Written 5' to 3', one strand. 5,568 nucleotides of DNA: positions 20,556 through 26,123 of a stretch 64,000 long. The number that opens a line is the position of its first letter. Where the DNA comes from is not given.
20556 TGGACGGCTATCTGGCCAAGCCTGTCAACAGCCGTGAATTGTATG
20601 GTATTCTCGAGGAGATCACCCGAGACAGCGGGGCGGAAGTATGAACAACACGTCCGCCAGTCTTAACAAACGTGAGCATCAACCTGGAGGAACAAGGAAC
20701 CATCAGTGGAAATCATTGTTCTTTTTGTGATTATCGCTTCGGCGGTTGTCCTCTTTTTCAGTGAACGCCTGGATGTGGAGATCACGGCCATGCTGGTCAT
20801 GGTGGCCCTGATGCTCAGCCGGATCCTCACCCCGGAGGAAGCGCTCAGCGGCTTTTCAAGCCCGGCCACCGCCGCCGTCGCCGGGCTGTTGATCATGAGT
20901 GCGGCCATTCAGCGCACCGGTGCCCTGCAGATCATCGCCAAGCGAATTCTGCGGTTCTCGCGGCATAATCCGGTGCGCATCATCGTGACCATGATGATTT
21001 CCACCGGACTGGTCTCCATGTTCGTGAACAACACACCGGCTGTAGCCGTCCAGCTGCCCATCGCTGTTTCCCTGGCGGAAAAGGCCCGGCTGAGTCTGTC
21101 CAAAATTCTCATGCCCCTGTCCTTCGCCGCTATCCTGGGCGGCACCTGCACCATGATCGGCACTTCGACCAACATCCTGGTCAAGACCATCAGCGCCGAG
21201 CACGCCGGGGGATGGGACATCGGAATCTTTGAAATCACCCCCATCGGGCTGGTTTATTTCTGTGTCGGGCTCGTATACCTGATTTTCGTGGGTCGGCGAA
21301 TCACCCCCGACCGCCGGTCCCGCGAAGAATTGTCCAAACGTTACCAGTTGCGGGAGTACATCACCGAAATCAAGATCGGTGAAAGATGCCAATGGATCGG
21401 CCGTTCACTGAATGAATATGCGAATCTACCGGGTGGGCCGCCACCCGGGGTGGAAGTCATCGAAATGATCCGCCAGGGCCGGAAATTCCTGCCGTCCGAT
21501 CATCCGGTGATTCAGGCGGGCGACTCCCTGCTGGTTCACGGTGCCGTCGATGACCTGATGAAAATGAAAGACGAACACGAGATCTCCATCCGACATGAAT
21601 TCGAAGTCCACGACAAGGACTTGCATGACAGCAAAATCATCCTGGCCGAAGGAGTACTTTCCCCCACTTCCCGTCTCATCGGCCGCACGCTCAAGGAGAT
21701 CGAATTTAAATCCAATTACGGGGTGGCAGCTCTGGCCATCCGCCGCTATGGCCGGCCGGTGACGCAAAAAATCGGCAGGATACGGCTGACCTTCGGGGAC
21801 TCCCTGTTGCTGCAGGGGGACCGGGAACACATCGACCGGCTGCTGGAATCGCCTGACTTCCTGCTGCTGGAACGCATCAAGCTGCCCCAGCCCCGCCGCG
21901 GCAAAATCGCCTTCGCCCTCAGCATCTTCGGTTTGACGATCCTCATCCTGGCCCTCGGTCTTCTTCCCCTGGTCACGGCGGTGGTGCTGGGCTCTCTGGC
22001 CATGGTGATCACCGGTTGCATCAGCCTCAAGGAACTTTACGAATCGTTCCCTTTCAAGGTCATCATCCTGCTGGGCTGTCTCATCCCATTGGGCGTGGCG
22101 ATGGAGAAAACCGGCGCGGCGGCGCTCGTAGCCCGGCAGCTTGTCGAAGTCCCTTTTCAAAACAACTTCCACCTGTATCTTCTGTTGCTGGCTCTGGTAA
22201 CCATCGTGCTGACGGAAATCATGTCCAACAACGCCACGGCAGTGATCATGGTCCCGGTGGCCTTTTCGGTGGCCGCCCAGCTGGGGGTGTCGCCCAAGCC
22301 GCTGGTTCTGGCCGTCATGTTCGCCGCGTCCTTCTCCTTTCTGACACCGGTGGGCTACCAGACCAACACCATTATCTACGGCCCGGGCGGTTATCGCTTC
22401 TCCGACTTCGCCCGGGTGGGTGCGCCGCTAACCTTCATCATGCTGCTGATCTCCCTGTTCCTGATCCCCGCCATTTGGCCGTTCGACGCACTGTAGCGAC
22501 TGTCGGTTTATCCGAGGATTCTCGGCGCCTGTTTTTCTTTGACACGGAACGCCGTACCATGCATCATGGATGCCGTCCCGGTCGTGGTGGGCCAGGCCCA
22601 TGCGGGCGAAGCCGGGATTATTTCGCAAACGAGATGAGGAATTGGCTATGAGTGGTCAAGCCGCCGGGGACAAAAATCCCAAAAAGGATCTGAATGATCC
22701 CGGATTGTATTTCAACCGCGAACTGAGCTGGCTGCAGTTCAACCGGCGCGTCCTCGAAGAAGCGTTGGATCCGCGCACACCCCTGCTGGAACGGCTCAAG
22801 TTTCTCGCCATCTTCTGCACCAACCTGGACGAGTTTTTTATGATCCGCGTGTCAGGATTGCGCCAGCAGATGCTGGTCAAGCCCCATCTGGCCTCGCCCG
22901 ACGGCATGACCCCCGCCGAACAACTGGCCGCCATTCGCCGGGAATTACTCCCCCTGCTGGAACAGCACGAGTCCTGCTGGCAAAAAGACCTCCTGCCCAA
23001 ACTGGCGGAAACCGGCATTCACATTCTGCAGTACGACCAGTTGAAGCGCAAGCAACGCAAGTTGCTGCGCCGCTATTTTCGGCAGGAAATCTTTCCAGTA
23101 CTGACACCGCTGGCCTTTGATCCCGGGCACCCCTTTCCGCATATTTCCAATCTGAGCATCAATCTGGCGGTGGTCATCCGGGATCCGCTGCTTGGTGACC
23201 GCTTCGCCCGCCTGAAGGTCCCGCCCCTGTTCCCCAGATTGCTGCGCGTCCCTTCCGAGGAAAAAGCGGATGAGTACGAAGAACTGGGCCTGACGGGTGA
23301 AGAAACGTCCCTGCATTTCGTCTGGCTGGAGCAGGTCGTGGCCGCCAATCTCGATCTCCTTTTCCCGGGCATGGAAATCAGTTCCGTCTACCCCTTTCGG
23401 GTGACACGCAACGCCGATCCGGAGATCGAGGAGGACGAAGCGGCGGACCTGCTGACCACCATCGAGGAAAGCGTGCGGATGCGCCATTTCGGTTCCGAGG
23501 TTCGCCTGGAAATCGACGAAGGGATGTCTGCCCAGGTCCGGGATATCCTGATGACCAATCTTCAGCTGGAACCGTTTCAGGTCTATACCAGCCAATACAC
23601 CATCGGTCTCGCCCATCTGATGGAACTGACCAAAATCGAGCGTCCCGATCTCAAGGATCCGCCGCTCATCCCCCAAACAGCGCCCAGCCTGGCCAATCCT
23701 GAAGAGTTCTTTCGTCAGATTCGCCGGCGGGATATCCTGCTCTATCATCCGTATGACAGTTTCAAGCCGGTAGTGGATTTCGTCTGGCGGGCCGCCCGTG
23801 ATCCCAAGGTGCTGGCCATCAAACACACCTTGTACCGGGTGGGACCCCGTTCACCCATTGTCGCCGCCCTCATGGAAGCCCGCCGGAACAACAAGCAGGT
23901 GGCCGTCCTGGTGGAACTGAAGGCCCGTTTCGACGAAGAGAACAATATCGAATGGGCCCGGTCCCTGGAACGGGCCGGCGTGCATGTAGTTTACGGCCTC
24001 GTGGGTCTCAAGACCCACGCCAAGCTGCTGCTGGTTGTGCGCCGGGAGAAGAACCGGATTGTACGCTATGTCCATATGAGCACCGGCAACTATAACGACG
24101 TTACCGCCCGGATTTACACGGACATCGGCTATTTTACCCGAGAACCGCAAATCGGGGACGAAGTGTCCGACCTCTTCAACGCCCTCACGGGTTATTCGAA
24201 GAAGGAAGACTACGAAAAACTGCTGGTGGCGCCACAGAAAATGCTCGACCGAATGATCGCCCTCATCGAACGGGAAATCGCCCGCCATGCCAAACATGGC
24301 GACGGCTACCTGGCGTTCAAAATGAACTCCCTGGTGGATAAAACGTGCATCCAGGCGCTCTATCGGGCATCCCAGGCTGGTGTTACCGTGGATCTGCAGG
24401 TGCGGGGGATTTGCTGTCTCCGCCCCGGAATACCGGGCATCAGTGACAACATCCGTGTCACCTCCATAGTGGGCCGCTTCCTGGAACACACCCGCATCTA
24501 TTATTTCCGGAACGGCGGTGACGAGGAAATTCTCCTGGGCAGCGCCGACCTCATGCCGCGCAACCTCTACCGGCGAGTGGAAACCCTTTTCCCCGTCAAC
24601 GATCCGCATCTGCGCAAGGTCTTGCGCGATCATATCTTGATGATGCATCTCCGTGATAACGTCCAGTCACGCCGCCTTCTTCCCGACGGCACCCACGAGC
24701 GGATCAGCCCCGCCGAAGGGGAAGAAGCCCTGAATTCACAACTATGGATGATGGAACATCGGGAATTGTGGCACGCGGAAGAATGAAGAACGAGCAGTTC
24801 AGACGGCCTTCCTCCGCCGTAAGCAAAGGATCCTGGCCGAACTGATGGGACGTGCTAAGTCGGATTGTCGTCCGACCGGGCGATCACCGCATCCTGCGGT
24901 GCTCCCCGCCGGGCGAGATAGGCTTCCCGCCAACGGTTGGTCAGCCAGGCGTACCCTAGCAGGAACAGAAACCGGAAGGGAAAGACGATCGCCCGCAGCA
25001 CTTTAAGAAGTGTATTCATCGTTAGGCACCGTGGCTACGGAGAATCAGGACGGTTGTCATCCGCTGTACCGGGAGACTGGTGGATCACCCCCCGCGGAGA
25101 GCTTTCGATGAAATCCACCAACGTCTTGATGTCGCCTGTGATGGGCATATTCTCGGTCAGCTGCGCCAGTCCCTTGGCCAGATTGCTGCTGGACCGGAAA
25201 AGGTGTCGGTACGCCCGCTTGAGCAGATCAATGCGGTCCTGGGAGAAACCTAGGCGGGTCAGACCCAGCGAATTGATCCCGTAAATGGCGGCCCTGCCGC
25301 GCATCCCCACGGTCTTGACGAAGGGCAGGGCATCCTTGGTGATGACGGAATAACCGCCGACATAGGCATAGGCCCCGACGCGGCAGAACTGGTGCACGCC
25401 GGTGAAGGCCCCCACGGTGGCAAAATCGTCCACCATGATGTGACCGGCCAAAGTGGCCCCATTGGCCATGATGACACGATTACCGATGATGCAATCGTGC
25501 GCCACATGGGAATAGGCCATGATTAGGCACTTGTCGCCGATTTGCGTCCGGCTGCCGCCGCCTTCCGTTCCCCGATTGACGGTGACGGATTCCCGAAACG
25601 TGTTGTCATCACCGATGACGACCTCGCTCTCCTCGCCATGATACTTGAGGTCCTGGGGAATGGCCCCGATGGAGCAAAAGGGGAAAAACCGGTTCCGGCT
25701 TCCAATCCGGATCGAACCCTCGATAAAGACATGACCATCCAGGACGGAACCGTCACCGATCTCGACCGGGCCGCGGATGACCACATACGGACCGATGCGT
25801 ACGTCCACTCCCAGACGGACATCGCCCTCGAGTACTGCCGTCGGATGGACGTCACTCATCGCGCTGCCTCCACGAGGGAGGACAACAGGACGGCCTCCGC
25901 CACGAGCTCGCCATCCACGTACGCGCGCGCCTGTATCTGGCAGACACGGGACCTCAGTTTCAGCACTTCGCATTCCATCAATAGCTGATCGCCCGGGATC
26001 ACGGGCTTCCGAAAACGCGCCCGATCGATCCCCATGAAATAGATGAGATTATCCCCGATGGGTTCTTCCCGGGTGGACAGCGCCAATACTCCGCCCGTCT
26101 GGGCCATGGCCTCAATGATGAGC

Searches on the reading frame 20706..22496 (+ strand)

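Call 53: search_protein_families(library=ncbifam, proteins=[window:20706-22496:+], max_evalue=0.00001)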
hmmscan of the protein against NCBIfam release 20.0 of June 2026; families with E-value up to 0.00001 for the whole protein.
window:20706-22496:+ (596 aa): 2 families
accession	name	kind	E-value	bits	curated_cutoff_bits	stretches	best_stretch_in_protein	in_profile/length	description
TIGR00785.1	dass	subfamily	1.1e-48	166.1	198.6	2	403-587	250-440/444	DASS family sodium-coupled anion symporter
NF040989.1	MamN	equivalog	4.3e-21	75.2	500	2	4-166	7-170/437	magnetosome biogenesis transporter MamN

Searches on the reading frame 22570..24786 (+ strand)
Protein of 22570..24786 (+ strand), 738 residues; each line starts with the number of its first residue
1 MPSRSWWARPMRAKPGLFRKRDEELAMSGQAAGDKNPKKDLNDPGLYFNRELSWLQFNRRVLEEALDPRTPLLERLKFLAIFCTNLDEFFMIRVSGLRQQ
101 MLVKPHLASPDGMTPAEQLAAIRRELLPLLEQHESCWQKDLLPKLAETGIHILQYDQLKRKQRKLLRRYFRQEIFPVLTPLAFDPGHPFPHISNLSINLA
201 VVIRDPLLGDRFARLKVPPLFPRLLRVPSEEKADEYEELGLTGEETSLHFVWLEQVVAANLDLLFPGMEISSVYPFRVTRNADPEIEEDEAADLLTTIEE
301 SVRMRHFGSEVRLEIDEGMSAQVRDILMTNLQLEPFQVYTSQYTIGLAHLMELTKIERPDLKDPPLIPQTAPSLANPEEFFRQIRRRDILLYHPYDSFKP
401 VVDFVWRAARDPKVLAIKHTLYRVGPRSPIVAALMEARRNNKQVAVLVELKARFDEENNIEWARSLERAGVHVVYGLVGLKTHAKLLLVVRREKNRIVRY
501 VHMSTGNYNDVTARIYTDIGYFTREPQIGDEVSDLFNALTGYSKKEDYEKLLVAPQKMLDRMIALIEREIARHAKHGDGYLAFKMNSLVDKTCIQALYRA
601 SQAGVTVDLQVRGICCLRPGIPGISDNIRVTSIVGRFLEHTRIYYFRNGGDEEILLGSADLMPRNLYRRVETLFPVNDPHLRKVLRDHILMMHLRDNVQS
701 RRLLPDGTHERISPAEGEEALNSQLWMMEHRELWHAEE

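Call 53: search_protein_families(library=ncbifam, proteins=[window:22570-24786:+], max_evalue=0.00001)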
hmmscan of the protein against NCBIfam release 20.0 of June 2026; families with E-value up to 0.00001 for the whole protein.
window:22570-24786:+ (738 aa): 12 families
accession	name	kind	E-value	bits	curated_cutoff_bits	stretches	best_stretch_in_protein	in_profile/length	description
NF003921.0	PRK05443.2-2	subfamily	6.8e-301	999.9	701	1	33-733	9-696/707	RNA degradosome polyphosphate kinase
NF003922.0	PRK05443.2-3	equivalog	2.7e-261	868.8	981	1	31-732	36-729/735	RNA degradosome polyphosphate kinase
TIGR03705.1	poly_P_kin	equivalog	1.6e-259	863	465.85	1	47-729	2-672/673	polyphosphate kinase 1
NF003920.0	PRK05443.2-1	equivalog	3.4e-252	838.9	935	1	38-731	3-689/719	RNA degradosome polyphosphate kinase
NF003918.0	PRK05443.1-2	subfamily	6.9e-236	784.7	691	1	36-730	6-692/697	RNA degradosome polyphosphate kinase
NF003919.0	PRK05443.1-4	equivalog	5.7e-233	775.3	908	1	37-732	18-706/730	RNA degradosome polyphosphate kinase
NF003924.0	PRK05443.3-2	equivalog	1e-213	711.6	1058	1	41-729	3-670/699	RNA degradosome polyphosphate kinase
NF003927.0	PRK05443.3-6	equivalog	1.6e-168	562.3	1042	1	48-729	8-677/717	RNA degradosome polyphosphate kinase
NF003926.0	PRK05443.3-4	equivalog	1.7e-159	532.2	1391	1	47-727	4-667/675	RNA degradosome polyphosphate kinase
NF003917.0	PRK05443.1-1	subfamily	7.3e-157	523.7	470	1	45-725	5-673/689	RNA degradosome polyphosphate kinase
NF003923.0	PRK05443.3-1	equivalog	3.4e-155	518.1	1116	1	47-701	7-655/692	RNA degradosome polyphosphate kinase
NF003925.0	PRK05443.3-3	equivalog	4.8e-122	408.4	707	1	45-711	10-663/688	RNA degradosome polyphosphate kinase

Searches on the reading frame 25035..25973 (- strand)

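Call 53: search_protein_families(library=ncbifam, proteins=[window:25035-25973:-], max_evalue=0.00001)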
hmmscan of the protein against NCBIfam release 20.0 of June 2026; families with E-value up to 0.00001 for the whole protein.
window:25035-25973:- (312 aa): 10 families
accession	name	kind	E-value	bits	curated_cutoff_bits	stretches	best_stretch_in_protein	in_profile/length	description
NF003657.0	PRK05289.1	equivalog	4.7e-99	330.8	226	1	39-299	3-261/264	acyl-ACP--UDP-N-acetylglucosamine O-acyltransferase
TIGR01852.1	lipid_A_lpxA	equivalog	1.2e-91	306.5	231.05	1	42-296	1-253/254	acyl-ACP--UDP-N-acetylglucosamine O-acyltransferase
TIGR03570.1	NeuD_NnaD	subfamily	2.7e-20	72.8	160.8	1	141-223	116-198/202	NeuD/PglB/VioB family sugar acetyltransferase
NF002060.0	PRK00892.1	subfamily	2.4e-18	66.4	207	1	42-215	122-300/345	UDP-3-O-(3-hydroxymyristoyl)glucosamine N-acyltransferase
TIGR01853.1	lipid_A_lpxD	equivalog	1.3e-14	53.9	242.5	1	40-214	111-290/325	UDP-3-O-(3-hydroxymyristoyl)glucosamine N-acyltransferase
NF010935.0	PRK14355.1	equivalog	4.1e-08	32.3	718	0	115-195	266-337/459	bifunctional UDP-N-acetylglucosamine diphosphorylase/glucosamine-1-phosphate N-acetyltransferase GlmU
NF010934.1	PRK14354.1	equivalog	5.9e-07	28.4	450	0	117-213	262-348/447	bifunctional UDP-N-acetylglucosamine diphosphorylase/glucosamine-1-phosphate N-acetyltransferase GlmU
TIGR01173.1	glmU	equivalog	1.7e-06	27.1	366.85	0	46-94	257-321/452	bifunctional UDP-N-acetylglucosamine diphosphorylase/glucosamine-1-phosphate N-acetyltransferase GlmU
NF010940.0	PRK14360.1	equivalog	2.3e-06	26.4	602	0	127-204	271-345/452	bifunctional UDP-N-acetylglucosamine diphosphorylase/glucosamine-1-phosphate N-acetyltransferase GlmU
TIGR03992.1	Arch_glmU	subfamily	3.9e-06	26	292.1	0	41-92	238-289/393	bifunctional sugar-1-phosphate nucleotidylyltransferase/acetyltransferase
